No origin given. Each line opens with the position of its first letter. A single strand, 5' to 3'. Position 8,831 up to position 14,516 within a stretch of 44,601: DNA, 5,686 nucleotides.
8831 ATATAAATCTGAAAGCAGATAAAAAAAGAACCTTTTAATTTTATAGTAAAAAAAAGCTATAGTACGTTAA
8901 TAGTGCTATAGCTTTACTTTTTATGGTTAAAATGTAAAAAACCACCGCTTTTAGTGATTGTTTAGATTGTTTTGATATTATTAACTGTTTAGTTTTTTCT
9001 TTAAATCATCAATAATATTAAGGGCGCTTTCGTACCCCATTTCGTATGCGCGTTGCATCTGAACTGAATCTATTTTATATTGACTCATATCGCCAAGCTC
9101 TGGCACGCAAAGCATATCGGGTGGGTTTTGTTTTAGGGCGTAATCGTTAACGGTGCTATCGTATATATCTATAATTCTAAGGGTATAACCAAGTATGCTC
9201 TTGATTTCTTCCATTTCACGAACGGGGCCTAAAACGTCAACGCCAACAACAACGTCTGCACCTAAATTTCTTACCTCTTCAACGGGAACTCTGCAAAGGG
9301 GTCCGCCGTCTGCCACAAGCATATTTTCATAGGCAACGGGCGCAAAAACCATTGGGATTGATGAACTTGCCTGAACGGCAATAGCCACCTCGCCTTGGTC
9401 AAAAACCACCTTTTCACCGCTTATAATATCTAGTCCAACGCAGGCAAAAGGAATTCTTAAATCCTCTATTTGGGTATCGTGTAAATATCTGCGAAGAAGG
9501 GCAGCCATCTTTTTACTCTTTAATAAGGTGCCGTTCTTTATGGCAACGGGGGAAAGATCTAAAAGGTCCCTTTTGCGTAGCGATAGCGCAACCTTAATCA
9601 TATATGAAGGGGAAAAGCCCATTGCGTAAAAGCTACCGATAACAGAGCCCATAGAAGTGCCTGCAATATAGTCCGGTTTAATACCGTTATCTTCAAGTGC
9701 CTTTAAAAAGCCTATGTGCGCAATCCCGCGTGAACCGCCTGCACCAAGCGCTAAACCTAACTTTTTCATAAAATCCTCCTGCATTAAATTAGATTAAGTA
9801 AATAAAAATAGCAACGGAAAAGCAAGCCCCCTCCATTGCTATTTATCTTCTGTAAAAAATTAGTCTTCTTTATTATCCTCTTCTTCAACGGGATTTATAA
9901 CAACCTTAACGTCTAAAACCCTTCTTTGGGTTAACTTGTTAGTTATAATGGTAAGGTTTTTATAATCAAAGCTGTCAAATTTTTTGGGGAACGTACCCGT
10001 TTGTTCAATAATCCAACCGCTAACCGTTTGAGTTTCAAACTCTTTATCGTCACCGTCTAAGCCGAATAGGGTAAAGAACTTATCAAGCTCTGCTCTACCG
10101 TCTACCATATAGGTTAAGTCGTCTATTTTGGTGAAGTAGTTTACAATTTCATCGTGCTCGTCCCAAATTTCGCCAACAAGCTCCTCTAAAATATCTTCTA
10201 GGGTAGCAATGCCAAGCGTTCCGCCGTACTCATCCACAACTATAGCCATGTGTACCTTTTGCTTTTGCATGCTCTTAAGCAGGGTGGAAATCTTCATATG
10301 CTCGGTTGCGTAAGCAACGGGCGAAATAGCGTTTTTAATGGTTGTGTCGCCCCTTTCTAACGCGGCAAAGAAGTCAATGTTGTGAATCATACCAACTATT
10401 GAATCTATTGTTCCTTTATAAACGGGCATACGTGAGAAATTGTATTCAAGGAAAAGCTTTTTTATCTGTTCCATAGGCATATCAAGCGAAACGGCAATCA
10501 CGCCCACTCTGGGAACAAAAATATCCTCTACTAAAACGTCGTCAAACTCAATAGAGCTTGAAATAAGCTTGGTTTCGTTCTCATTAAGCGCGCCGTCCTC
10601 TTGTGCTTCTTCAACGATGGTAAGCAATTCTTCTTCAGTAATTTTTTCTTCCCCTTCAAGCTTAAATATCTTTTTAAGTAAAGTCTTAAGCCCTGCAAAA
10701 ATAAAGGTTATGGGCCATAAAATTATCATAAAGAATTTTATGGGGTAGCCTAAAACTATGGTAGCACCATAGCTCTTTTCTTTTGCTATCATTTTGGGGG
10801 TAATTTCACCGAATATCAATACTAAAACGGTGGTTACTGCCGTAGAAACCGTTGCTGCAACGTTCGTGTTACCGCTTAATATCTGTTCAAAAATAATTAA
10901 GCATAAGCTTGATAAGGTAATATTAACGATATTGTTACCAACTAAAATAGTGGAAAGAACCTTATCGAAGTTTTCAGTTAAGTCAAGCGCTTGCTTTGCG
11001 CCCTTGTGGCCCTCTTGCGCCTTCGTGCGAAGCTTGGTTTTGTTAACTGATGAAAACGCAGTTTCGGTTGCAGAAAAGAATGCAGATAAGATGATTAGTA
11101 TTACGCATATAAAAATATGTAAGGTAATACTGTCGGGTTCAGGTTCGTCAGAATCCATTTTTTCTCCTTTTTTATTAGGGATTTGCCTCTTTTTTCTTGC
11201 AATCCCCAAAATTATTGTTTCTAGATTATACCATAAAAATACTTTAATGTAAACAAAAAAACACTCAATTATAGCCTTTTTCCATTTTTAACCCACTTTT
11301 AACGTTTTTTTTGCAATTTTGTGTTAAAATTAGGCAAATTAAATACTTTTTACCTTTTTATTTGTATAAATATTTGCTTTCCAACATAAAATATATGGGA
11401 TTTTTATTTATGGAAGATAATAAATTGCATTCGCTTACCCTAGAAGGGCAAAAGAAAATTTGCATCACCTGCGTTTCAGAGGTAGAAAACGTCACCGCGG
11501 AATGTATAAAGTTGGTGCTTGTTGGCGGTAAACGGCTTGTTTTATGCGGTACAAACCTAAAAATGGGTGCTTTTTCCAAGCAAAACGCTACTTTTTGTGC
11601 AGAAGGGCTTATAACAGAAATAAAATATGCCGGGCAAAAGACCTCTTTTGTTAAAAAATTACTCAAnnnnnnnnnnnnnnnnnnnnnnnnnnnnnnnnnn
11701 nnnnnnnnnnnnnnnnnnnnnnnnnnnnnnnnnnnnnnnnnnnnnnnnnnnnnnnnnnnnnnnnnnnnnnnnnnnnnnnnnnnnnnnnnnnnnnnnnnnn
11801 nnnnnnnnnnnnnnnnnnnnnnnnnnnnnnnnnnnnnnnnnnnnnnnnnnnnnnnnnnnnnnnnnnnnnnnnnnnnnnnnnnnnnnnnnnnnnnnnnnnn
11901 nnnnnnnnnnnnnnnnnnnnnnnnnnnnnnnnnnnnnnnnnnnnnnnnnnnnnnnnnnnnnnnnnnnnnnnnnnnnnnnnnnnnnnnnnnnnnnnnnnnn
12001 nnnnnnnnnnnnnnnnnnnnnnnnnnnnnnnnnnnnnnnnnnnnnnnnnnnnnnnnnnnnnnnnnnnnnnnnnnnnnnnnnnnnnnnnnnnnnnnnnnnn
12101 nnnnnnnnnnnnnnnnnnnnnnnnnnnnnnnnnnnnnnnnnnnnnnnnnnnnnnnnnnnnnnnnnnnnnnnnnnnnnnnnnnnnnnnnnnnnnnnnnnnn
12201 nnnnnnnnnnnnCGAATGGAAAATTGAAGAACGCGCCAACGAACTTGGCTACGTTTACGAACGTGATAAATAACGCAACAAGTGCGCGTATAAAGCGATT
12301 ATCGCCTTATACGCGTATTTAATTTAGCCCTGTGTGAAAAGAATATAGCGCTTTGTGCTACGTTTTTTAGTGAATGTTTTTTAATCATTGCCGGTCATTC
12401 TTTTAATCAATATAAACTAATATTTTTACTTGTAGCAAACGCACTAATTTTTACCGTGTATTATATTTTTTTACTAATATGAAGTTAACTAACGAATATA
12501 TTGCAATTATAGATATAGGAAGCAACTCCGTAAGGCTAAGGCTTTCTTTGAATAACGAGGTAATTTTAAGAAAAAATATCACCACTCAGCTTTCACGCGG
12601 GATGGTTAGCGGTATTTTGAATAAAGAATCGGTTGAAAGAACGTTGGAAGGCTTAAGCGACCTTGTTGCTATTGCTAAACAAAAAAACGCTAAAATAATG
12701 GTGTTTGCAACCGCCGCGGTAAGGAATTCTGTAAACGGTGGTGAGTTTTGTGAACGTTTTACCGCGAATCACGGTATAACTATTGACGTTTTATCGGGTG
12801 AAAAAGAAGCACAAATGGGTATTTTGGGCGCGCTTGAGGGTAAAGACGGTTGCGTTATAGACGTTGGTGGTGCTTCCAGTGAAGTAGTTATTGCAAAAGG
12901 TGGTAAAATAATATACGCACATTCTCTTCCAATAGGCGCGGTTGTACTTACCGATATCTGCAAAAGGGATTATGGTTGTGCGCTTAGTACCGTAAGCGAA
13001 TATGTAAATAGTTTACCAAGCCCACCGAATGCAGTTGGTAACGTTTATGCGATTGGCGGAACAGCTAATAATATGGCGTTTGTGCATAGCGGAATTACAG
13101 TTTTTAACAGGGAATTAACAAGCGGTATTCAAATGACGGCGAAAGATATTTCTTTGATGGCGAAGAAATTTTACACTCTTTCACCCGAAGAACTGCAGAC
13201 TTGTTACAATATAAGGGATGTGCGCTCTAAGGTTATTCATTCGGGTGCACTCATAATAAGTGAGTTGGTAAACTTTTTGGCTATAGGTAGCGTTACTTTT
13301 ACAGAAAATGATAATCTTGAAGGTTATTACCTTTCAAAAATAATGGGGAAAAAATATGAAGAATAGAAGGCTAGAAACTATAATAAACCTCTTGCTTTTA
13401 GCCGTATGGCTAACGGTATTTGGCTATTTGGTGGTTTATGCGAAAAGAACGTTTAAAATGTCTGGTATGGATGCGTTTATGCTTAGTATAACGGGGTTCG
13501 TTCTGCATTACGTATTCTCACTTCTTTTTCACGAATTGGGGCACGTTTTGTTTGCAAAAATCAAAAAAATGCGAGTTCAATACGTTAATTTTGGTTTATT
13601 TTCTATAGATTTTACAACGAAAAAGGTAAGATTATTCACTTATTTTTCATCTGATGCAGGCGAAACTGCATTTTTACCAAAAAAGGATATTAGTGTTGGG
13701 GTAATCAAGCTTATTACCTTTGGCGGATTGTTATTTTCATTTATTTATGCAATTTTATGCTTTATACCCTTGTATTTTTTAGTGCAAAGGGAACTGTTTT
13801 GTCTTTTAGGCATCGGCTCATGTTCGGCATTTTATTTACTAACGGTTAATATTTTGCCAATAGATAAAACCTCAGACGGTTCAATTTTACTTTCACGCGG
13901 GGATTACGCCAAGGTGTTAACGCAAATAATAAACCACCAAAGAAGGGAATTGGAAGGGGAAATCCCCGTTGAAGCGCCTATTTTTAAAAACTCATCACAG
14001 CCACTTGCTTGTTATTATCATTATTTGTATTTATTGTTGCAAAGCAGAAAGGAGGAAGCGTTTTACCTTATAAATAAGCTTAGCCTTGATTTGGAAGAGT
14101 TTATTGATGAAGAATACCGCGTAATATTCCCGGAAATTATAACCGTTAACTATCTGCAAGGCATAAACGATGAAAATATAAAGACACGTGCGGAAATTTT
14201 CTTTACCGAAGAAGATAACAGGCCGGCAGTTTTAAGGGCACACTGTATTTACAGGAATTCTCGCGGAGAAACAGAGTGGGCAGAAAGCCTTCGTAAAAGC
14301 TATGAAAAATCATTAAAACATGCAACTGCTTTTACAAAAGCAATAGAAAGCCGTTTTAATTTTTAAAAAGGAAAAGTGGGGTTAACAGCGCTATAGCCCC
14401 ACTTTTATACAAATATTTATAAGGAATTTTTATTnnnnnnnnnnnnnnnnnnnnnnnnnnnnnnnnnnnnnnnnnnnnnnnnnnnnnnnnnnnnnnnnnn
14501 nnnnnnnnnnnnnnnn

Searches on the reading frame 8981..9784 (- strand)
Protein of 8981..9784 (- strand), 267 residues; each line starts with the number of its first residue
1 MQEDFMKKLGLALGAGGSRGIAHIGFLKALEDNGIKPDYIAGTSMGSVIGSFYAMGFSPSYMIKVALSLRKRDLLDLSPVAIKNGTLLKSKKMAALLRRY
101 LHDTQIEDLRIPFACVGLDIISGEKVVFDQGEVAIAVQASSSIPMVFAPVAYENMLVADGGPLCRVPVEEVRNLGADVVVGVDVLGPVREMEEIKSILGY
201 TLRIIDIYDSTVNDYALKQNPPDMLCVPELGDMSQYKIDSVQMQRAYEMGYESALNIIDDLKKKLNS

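Call 74: search_protein_families(library=pfam, proteins=[window:8981-9784:-], max_evalue=0.00001)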
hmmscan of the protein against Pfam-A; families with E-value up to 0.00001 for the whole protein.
window:8981-9784:- (267 aa): 1 family
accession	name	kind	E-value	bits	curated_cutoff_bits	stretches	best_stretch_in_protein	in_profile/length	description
PF01734.28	Patatin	-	1.9e-30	106.9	27.7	1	11-170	1-189/191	Patatin-like phospholipase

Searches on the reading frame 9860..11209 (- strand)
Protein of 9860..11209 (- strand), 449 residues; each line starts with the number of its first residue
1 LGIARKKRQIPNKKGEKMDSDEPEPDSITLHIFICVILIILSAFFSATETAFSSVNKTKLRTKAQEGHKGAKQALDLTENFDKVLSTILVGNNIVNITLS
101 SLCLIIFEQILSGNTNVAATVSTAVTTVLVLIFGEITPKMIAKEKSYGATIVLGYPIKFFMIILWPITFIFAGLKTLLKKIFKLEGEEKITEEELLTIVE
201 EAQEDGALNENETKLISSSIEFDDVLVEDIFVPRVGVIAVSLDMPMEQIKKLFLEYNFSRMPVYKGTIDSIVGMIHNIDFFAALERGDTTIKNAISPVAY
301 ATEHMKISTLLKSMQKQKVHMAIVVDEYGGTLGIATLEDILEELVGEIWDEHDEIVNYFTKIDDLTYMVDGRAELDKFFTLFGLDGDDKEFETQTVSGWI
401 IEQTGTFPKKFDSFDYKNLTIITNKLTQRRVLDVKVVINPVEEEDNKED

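Call 74: search_protein_families(library=pfam, proteins=[window:9860-11209:-], max_evalue=0.00001)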
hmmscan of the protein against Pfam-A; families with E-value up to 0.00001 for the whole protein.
window:9860-11209:- (449 aa): 3 families
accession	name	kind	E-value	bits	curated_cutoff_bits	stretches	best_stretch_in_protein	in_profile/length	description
PF01595.25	CNNM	-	1.7e-49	168.4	28.4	1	34-212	2-181/181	Cyclin M transmembrane N-terminal domain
PF00571.33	CBS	-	3e-16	59.9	24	1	296-345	7-56/57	CBS domain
PF03471.22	CorC_HlyC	-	1.5e-14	54.2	27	1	361-438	2-79/81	Transporter associated domain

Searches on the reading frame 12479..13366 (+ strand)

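Call 74: search_protein_families(library=pfam, proteins=[window:12479-13366:+], max_evalue=0.00001)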
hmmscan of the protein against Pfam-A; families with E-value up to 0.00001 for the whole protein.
window:12479-13366:+ (295 aa): 1 family
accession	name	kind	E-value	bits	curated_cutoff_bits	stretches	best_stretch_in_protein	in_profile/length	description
PF02541.22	Ppx-GppA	-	1e-37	130.6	27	1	28-286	12-280/285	Ppx/GppA phosphatase family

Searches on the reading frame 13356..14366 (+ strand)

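Call 74: search_protein_families(library=pfam, proteins=[window:13356-14366:+], max_evalue=0.00001)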
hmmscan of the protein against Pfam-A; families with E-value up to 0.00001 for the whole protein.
window:13356-14366:+ (336 aa): 1 family
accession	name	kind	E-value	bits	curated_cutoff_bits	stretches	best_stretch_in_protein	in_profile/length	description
PF02163.28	Peptidase_M50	-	4.1e-08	33.3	27.2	1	48-331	2-131/221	Peptidase family M50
